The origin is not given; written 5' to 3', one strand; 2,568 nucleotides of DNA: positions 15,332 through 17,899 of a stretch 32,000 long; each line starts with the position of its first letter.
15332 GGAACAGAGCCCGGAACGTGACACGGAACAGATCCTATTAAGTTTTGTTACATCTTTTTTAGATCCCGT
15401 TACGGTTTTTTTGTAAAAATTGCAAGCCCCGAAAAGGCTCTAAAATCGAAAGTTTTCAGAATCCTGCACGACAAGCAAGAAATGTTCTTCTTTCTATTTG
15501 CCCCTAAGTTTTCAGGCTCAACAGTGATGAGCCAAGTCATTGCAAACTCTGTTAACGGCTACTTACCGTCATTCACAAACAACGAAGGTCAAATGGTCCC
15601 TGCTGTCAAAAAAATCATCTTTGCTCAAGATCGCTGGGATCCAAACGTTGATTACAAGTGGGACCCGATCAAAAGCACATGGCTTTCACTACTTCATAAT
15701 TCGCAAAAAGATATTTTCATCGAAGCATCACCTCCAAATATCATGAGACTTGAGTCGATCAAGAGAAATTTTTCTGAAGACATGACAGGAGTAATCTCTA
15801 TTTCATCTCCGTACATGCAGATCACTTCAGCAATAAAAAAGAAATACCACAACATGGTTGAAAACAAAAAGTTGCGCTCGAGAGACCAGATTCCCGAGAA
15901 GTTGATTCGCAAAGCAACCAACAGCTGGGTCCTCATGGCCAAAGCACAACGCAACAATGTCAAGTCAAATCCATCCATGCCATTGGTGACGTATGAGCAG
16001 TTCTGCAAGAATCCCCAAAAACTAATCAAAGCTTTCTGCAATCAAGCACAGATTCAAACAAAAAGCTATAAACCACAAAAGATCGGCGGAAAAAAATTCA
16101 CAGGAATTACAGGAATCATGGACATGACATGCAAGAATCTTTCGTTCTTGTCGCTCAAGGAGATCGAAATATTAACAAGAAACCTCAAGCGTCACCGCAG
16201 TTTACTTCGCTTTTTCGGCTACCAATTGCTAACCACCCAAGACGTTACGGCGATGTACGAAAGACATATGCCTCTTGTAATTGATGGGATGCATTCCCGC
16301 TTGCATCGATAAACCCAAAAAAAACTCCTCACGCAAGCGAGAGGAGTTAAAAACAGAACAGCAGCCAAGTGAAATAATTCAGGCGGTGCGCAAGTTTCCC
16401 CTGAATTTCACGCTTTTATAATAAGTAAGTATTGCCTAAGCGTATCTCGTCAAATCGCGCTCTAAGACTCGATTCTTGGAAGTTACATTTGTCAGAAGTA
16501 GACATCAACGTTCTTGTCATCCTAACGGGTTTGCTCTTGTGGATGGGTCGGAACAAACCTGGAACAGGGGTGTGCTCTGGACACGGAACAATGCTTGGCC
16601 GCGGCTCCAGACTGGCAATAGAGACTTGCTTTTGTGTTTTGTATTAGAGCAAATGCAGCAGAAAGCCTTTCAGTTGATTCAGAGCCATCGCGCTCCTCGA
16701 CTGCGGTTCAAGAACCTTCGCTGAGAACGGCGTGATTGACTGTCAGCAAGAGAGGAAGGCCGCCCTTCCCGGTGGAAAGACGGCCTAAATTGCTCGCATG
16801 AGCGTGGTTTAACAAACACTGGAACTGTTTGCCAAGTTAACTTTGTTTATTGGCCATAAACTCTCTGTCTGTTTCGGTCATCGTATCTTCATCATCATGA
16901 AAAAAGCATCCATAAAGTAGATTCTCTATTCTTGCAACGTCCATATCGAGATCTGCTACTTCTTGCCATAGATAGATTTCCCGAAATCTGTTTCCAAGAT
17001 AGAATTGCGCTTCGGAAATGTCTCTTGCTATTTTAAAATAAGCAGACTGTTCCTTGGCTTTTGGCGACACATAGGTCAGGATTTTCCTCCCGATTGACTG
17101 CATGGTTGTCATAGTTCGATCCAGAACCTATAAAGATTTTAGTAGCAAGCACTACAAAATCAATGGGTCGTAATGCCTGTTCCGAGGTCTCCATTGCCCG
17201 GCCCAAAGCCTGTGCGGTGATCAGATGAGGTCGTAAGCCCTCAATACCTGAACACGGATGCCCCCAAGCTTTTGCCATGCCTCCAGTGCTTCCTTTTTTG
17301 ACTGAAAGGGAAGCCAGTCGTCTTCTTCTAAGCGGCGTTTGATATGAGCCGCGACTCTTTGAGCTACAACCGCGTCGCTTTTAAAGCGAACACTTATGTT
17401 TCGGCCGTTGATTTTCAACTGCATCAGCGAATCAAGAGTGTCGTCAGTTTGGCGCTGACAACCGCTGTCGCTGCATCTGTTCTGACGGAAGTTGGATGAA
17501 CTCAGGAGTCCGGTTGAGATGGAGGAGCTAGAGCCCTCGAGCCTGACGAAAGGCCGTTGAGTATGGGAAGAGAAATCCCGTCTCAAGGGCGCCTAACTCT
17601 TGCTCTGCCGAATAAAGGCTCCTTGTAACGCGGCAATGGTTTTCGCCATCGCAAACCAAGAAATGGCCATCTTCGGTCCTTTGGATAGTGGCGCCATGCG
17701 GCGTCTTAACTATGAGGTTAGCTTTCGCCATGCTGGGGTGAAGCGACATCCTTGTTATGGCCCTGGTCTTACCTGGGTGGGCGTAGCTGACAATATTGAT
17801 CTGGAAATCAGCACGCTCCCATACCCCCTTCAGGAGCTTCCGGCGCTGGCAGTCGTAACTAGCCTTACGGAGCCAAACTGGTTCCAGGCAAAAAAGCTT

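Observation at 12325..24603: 12.3-kb integrase + primase-helicase + Toprim element with nutrient/stress cargo at the tmRNA locus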

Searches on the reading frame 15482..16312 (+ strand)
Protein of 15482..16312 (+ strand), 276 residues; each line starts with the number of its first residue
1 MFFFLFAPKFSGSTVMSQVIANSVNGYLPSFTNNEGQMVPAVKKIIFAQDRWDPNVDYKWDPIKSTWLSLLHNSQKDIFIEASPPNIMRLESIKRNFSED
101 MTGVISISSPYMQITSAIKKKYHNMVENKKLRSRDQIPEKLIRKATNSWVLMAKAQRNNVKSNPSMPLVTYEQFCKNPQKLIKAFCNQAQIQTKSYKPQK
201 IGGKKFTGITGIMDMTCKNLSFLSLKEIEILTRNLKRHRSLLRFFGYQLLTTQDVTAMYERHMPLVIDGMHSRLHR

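Call 11: search_protein_families(library=pfam, proteins=[window:15482-16312:+], max_evalue=0.01)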
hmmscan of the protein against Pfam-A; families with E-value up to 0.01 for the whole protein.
window:15482-16312:+ (276 aa): 0 families

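Call 17: search_protein_families(library=phrogs, proteins=[window:15482-16312:+], max_evalue=0.01)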
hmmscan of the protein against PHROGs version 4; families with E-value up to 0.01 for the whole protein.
window:15482-16312:+ (276 aa): 0 families

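Call 18: search_protein_families(library=ncbifam, proteins=[window:15482-16312:+], max_evalue=0.01)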
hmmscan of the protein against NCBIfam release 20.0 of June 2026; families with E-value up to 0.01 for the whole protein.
window:15482-16312:+ (276 aa): 0 families

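Call 71: search_protein_families(library=padloc, proteins=[window:15482-16312:+], max_evalue=0.01)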
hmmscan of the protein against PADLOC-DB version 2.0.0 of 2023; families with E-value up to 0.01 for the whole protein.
window:15482-16312:+ (276 aa): 0 families

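Call 113: search_solved_structures(query=window:15482-16312:+, max_evalue=1)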
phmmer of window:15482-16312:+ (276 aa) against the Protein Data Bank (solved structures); distinct sequences matched with E-value up to 1: 1.
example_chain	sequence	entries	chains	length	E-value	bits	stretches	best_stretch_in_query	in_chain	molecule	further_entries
2cn2_A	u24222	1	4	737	0.94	12.2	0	20-79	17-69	BETA-1,4-XYLOGLUCAN HYDROLASE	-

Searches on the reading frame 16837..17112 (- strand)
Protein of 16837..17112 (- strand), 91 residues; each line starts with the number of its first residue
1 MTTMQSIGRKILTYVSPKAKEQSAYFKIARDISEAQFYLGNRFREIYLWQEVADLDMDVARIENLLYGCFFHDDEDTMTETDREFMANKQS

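Call 71: search_protein_families(library=padloc, proteins=[window:16837-17112:-], max_evalue=0.01)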
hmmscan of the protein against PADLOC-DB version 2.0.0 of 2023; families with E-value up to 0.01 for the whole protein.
window:16837-17112:- (91 aa): 0 families

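Call 78: search_protein_families(library=pfam, proteins=[window:16837-17112:-], max_evalue=0.01)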
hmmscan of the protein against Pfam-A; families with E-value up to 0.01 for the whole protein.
window:16837-17112:- (91 aa): 0 families

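Call 94: search_protein_families(library=phrogs, proteins=[window:16837-17112:-], max_evalue=0.01)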
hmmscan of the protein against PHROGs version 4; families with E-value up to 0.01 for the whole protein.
window:16837-17112:- (91 aa): 0 families

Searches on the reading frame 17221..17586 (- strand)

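Call 12: search_protein_families(library=pfam, proteins=[window:17221-17586:-], max_evalue=0.01)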
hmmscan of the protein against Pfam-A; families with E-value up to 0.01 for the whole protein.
window:17221-17586:- (121 aa): 0 families

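Call 71: search_protein_families(library=padloc, proteins=[window:17221-17586:-], max_evalue=0.01)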
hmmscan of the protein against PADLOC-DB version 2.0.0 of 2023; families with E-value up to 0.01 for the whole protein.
window:17221-17586:- (121 aa): 1 family
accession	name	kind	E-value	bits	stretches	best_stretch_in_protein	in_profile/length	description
PDLC02844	DpdE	-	0.0073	12.2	1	20-112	543-635/1074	DpdE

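Call 94: search_protein_families(library=phrogs, proteins=[window:17221-17586:-], max_evalue=0.01)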
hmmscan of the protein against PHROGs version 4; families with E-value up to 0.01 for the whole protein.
window:17221-17586:- (121 aa): 0 families

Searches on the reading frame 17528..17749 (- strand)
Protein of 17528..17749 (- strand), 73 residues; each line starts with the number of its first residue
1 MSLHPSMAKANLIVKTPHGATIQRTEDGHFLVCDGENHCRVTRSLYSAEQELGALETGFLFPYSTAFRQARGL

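Call 78: search_protein_families(library=pfam, proteins=[window:17528-17749:-], max_evalue=0.01)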
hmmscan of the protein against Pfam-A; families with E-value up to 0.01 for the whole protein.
window:17528-17749:- (73 aa): 1 family
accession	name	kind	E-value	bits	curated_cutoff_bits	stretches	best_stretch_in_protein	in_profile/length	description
PF01436.27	NHL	-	0.006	17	20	0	26-39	11-24/28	NHL repeat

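Call 94: search_protein_families(library=phrogs, proteins=[window:17528-17749:-], max_evalue=0.01)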
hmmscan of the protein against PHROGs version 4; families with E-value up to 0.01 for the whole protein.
window:17528-17749:- (73 aa): 0 families
